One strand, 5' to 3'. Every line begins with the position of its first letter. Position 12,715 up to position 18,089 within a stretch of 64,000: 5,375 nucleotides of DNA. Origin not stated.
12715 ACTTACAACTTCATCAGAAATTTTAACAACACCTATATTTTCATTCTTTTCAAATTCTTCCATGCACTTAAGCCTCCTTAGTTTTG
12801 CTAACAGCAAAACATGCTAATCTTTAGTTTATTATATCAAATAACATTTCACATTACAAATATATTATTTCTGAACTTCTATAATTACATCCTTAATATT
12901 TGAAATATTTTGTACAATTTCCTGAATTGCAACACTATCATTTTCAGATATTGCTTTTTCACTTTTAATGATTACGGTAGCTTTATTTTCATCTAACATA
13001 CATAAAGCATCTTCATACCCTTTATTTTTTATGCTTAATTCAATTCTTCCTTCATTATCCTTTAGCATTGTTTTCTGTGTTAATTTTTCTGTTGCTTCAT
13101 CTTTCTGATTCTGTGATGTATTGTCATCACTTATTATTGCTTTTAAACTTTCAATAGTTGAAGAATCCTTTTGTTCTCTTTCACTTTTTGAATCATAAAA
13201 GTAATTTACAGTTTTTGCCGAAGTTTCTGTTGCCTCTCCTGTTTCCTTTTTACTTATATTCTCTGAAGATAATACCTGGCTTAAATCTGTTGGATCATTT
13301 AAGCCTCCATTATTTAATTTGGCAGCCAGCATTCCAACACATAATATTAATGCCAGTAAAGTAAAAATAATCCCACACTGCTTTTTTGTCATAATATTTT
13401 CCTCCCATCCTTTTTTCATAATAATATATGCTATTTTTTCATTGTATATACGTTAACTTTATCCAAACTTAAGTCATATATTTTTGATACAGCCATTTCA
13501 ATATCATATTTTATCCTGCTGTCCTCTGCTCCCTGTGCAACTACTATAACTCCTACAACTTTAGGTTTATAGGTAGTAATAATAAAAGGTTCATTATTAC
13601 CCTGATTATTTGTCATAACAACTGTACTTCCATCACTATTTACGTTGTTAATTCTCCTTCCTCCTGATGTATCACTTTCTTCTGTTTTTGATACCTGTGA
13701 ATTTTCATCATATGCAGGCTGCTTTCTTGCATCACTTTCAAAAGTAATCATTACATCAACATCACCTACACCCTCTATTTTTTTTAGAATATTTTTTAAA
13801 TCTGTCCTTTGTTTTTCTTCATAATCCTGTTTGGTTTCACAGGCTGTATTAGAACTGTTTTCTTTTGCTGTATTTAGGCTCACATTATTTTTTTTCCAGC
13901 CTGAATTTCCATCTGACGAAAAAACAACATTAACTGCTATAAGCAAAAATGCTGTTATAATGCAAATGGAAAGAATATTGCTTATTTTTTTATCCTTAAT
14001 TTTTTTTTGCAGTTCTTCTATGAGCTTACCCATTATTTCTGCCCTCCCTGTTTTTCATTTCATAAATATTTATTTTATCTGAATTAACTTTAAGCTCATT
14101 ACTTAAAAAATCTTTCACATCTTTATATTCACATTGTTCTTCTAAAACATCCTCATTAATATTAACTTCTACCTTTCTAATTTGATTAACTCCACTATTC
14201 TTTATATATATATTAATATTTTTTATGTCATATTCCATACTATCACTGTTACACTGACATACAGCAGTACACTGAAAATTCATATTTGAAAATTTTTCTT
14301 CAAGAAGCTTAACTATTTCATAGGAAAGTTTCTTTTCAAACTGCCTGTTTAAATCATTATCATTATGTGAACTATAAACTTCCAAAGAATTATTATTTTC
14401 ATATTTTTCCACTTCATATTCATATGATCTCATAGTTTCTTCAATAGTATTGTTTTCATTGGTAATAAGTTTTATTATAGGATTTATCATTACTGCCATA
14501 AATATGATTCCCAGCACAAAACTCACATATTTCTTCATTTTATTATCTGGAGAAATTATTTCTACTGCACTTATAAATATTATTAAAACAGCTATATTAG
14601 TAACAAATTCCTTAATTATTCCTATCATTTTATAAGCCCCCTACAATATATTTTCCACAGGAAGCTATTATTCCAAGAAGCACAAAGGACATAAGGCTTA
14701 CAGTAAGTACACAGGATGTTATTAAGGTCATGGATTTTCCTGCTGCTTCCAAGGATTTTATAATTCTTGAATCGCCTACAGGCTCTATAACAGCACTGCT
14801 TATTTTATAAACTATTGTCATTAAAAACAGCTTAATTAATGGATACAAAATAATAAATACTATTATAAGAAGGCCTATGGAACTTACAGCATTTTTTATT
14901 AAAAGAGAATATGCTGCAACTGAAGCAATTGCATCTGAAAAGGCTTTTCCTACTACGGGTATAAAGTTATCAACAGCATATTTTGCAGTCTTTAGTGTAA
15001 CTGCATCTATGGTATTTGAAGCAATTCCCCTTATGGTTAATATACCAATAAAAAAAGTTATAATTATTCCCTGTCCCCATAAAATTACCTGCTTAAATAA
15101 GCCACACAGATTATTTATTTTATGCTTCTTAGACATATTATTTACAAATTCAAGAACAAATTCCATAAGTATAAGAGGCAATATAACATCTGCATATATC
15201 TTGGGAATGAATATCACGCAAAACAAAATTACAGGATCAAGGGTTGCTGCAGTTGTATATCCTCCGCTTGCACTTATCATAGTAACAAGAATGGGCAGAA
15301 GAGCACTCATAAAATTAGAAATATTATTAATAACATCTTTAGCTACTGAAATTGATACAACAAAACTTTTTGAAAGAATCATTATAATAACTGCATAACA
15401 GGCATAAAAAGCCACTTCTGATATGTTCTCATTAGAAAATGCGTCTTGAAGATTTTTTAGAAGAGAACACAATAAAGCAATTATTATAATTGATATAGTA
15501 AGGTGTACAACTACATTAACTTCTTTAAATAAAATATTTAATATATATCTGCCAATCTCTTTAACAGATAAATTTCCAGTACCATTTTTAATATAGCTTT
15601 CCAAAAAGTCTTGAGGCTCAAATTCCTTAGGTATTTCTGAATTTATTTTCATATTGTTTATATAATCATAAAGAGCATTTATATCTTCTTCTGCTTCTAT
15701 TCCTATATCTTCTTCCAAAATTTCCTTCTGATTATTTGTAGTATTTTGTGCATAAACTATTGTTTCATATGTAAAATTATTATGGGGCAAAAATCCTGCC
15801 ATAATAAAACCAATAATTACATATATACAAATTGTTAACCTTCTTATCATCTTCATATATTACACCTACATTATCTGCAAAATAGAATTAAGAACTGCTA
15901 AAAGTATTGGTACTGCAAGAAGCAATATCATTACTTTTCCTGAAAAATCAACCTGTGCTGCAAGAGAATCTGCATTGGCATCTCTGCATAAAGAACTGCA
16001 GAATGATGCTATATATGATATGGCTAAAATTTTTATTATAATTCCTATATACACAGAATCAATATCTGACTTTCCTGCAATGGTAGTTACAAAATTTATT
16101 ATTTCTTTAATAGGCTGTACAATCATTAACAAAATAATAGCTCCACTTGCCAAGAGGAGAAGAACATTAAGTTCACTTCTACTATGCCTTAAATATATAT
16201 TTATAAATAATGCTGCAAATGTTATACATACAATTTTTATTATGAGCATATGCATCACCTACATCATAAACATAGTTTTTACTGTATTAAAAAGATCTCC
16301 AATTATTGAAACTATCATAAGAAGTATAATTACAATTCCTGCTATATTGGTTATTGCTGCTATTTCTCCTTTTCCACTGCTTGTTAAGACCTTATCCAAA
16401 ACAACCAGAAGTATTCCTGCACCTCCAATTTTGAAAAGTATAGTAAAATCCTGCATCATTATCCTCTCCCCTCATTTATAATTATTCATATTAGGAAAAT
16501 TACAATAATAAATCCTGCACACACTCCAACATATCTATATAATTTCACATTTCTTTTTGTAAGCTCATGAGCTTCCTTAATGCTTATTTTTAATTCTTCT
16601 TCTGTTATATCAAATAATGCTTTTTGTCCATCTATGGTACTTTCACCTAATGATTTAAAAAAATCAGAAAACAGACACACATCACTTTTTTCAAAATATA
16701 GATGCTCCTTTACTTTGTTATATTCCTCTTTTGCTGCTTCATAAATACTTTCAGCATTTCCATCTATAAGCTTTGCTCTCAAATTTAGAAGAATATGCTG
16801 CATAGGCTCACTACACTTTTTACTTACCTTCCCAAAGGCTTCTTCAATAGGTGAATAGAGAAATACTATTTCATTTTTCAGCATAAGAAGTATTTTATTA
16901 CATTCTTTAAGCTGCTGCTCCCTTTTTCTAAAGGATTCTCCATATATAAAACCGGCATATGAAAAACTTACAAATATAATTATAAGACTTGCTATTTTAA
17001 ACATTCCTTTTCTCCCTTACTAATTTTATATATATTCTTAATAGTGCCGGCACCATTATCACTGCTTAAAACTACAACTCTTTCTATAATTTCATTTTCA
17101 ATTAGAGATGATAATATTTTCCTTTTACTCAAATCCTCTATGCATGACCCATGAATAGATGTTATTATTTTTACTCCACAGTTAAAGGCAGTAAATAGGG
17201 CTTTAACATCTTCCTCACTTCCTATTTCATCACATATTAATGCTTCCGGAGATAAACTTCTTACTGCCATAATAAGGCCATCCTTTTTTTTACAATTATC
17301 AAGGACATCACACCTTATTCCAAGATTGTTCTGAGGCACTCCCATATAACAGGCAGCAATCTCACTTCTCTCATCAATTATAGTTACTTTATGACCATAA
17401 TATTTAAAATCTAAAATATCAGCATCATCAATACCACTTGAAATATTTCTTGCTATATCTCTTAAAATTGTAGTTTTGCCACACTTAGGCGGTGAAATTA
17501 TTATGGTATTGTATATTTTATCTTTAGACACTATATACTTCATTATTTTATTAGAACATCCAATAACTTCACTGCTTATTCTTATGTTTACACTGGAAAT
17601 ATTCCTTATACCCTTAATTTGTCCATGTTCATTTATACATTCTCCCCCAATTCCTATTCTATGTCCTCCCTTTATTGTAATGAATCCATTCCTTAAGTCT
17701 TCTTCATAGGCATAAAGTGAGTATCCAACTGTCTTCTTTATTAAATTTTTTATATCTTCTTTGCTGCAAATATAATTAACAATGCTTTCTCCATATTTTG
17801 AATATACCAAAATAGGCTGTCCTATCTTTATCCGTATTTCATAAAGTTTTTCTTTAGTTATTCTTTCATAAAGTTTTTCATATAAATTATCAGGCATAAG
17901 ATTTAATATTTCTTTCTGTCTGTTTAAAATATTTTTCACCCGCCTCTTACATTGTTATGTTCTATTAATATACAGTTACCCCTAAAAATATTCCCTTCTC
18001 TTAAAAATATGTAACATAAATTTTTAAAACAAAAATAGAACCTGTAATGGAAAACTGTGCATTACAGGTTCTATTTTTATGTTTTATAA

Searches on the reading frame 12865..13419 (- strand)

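Call 82: search_protein_families(library=pfam, proteins=[window:12865-13419:-], max_evalue=0.00001)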
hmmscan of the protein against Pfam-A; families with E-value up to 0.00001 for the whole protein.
window:12865-13419:- (184 aa): 1 family
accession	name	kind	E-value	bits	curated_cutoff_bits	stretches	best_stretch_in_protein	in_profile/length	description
PF12685.13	SpoIIIAH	-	5.4e-22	79.1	30.6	1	54-176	57-185/191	SpoIIIAH-like protein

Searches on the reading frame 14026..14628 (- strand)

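Call 82: search_protein_families(library=pfam, proteins=[window:14026-14628:-], max_evalue=0.00001)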
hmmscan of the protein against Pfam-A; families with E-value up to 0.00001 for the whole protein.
window:14026-14628:- (200 aa): 1 family
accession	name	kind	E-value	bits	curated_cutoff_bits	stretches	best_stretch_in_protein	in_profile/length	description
PF09581.16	Spore_III_AF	-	3.1e-28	99.5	28.3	1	14-189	2-185/185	Stage III sporulation protein AF (Spore_III_AF)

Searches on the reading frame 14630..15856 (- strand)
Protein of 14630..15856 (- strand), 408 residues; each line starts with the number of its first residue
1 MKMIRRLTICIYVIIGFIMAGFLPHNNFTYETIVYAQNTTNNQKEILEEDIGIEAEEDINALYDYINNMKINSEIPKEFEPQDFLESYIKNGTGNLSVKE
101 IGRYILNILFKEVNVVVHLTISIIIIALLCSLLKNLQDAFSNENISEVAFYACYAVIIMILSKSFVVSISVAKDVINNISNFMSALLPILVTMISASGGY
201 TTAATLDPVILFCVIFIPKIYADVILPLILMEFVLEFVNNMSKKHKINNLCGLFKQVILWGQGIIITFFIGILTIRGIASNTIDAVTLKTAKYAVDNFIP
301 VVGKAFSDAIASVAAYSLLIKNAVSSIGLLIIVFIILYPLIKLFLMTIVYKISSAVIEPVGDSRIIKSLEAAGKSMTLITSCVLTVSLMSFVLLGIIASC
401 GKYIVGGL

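Call 79: search_protein_families(library=pfam, proteins=[window:14630-15856:-], max_evalue=0.0001)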
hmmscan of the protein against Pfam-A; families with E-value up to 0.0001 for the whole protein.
window:14630-15856:- (408 aa): 1 family
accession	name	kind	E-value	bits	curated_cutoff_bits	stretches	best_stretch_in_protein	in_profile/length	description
PF09546.15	Spore_III_AE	-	1.4e-105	353.5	27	1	80-400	2-320/321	Stage III sporulation protein AE (spore_III_AE)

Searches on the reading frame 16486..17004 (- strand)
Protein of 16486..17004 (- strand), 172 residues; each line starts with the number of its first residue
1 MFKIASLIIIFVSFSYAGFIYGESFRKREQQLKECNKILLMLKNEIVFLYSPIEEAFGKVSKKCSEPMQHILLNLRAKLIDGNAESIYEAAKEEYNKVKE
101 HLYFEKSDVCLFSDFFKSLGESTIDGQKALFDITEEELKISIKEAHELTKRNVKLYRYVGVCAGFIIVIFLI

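Call 79: search_protein_families(library=pfam, proteins=[window:16486-17004:-], max_evalue=0.0001)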
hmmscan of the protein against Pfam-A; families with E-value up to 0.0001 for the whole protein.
window:16486-17004:- (172 aa): 1 family
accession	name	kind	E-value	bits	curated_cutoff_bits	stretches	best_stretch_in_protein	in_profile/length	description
PF09548.15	Spore_III_AB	-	2e-42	145.5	32.5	1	3-172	1-170/170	Stage III sporulation protein AB (spore_III_AB)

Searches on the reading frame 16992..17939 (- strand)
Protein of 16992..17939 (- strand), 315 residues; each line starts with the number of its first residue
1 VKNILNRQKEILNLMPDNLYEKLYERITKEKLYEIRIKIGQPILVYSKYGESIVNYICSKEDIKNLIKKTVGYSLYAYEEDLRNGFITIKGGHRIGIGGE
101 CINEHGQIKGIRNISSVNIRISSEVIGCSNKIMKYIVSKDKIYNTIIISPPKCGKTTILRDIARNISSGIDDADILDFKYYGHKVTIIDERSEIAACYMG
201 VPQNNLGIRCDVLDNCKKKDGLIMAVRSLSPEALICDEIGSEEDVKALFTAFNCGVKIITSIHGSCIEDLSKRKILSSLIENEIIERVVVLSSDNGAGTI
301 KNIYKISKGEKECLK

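Call 79: search_protein_families(library=pfam, proteins=[window:16992-17939:-], max_evalue=0.0001)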
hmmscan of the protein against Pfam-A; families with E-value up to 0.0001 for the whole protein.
window:16992-17939:- (315 aa): 1 family
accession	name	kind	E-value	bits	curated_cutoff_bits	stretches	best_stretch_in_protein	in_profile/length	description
PF19568.5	Spore_III_AA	-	1.5e-97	326.8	27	1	6-305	2-300/306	Sporulation stage III, protein AA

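Call 83: find_homologous_proteins(query=window:16992-17939:-, max_evalue=1e-60)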
Query window:16992-17939:- (315 aa): 3791 proteins with E <= 1e-60 among 8000 candidates; the best 120 are listed.
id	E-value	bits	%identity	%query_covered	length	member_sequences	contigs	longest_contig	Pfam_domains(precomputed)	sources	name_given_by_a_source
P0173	2.2e-200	683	100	100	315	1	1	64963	PF19568.6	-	-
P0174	1.9e-161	555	77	100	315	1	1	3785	PF19568.6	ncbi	-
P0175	1.0e-152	526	74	99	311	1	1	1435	PF19568.6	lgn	-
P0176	6.1e-142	491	70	100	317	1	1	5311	PF19568.6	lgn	-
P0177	8.2e-142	490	71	97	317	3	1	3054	PF19568.6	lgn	-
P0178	6.9e-129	448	65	98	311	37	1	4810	PF19568.6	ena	-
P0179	1.5e-128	447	66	97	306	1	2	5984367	PF19568.6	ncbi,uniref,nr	ncbi:stage III sporulation protein AA [Clostridium beijerinckii]|uniref:stage III sporulation protei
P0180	1.7e-128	446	66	97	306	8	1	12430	PF19568.6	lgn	-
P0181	1.0e-127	444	67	97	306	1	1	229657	PF19568.6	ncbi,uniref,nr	ncbi:stage III sporulation protein AA [Clostridium beijerinckii]|uniref:stage III sporulation protei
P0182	1.5e-127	443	66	97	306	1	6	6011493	PF19568.6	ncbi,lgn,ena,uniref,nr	ncbi:stage III sporulation protein AA [Clostridium beijerinckii]|uniref:Stage III sporulation protei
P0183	1.6e-127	443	66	97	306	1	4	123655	PF19568.6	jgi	jgi:stage III sporulation protein AA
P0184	1.6e-127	443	66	97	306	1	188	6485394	PF19568.6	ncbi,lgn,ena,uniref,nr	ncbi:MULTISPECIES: stage III sporulation protein AA [Clostridium]|uniref:Stage III sporulation prote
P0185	1.7e-127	443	66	97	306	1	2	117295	PF19568.6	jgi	-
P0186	1.7e-127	443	66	97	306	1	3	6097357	PF19568.6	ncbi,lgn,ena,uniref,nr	ncbi:stage III sporulation protein AA [Clostridium beijerinckii]|uniref:stage III sporulation protei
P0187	1.7e-127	443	66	97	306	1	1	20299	PF19568.6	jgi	jgi:stage III sporulation protein AA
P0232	7.7e-125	434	64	98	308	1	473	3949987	PF19568.6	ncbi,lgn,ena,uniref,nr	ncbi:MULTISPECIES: stage III sporulation protein AA [Clostridium]|uniref:Stage III sporulation prote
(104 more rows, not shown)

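Call 84: find_encoding_contigs(protein=P0174, flank=10000, max_places=2)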
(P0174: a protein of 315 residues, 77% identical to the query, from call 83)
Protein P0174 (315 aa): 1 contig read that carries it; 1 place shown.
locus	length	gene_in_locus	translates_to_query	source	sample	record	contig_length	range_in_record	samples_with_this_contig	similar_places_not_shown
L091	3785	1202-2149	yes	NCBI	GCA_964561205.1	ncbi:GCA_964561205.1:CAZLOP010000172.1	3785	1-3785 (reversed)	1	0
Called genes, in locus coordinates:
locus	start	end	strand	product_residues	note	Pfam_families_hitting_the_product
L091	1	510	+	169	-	?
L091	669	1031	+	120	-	-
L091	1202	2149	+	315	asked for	PF19568:Spore_III_AA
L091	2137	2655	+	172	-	PF09548:Spore_III_AB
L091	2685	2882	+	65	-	PF06686:SpoIIIAC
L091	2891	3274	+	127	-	PF06686:SpoIIIAC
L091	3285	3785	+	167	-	?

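Call 85: find_encoding_contigs(protein=P0232, flank=8000, max_places=1)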
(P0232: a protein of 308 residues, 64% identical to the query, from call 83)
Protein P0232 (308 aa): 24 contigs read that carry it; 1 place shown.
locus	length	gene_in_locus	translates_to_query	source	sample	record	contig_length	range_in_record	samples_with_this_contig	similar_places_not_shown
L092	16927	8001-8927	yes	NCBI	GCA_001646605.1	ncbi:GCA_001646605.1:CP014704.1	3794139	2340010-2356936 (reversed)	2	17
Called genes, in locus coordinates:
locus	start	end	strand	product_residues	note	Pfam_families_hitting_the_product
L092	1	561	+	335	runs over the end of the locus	-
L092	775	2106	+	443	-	PF00437:T2SSE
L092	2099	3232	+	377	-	PF00482:T2SSF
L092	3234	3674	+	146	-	PF07963:N_methyl (weak)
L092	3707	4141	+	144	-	-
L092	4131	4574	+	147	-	-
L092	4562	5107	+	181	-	-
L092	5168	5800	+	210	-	-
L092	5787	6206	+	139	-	-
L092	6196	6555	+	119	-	-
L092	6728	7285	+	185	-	PF08207:EFP_N, PF01132:EFP, PF09285:Elong-fact-P_C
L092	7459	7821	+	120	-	-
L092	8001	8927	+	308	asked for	PF19568:Spore_III_AA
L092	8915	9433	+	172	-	PF09548:Spore_III_AB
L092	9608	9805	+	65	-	PF06686:SpoIIIAC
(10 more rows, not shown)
